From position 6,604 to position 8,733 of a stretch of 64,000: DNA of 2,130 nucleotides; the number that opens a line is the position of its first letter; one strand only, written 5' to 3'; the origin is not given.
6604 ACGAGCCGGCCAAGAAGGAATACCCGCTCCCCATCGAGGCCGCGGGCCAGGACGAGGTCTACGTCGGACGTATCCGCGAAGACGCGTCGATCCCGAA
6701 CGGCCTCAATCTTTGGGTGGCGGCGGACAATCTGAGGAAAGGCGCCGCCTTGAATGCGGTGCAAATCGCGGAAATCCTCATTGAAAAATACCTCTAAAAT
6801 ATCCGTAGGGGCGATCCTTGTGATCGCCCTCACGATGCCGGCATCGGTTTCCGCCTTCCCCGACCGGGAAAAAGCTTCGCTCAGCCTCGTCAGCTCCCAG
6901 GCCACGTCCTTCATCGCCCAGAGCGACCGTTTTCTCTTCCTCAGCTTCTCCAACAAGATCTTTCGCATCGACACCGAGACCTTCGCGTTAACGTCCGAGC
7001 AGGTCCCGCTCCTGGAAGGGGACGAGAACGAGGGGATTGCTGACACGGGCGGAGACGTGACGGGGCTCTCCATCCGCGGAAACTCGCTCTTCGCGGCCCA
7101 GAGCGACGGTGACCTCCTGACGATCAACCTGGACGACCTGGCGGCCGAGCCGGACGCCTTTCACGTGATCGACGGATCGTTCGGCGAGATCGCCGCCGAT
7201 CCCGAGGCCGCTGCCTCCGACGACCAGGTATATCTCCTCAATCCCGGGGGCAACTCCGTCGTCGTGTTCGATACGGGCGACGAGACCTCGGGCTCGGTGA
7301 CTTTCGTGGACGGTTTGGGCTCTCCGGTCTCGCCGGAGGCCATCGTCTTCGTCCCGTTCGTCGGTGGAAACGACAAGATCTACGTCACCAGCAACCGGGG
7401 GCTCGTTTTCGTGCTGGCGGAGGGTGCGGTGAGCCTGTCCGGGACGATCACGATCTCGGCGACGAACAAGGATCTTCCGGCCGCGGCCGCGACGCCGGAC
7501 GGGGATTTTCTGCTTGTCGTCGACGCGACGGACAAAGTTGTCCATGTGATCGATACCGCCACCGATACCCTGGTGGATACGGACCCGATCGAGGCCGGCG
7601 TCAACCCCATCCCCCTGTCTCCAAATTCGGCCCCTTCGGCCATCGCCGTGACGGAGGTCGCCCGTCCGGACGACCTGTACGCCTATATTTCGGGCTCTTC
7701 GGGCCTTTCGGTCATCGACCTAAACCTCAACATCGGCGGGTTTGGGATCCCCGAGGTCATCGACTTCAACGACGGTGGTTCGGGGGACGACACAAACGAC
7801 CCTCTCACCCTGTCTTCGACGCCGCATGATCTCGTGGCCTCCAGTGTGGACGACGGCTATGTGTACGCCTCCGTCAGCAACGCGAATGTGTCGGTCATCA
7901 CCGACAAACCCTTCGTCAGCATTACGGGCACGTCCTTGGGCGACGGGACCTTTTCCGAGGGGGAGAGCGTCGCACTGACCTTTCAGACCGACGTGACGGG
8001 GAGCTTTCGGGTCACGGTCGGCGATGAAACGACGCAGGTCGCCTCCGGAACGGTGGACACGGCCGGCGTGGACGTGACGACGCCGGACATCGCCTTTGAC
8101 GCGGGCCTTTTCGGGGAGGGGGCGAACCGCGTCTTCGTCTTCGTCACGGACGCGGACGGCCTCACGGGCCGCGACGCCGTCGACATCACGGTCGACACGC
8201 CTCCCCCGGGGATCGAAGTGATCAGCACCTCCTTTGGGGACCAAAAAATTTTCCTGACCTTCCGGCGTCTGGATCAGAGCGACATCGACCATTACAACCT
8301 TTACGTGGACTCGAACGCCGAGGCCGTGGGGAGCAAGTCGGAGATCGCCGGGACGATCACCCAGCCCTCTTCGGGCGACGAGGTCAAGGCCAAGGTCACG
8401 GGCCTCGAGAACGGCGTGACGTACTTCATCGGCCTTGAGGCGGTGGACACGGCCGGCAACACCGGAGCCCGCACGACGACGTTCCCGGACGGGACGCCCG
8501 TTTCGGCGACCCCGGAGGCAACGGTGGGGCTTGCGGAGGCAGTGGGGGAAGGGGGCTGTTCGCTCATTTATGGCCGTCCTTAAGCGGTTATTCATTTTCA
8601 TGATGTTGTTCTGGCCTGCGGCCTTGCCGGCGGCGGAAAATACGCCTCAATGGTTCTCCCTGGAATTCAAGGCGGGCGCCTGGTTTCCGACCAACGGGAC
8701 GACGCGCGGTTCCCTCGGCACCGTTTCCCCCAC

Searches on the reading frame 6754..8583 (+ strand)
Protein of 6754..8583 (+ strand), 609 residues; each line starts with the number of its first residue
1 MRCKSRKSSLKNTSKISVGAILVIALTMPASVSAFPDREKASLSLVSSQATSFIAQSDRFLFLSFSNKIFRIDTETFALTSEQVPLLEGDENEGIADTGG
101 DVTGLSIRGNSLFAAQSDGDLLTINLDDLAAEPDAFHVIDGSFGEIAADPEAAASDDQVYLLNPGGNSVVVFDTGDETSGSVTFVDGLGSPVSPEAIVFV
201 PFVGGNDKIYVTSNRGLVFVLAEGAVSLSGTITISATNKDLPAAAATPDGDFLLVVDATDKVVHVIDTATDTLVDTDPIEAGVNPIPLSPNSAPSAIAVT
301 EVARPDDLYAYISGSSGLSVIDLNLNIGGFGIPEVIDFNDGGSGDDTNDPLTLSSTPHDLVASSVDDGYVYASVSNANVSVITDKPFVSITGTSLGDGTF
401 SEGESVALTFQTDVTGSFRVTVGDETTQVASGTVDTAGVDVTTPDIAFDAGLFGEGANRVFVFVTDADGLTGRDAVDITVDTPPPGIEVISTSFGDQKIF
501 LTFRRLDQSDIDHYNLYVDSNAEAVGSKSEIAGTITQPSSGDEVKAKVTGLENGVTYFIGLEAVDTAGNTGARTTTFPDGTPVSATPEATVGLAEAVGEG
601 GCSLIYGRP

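Call 79: search_protein_families(library=pfam, proteins=[window:6754-8583:+], max_evalue=0.0001)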
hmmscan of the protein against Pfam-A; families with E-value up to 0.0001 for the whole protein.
window:6754-8583:+ (609 aa): 1 family
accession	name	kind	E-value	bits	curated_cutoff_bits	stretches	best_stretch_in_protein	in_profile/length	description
PF16819.11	DUF5074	-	1.2e-06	28.2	27.2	0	42-147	92-188/353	Domain of unknown function (DUF5074)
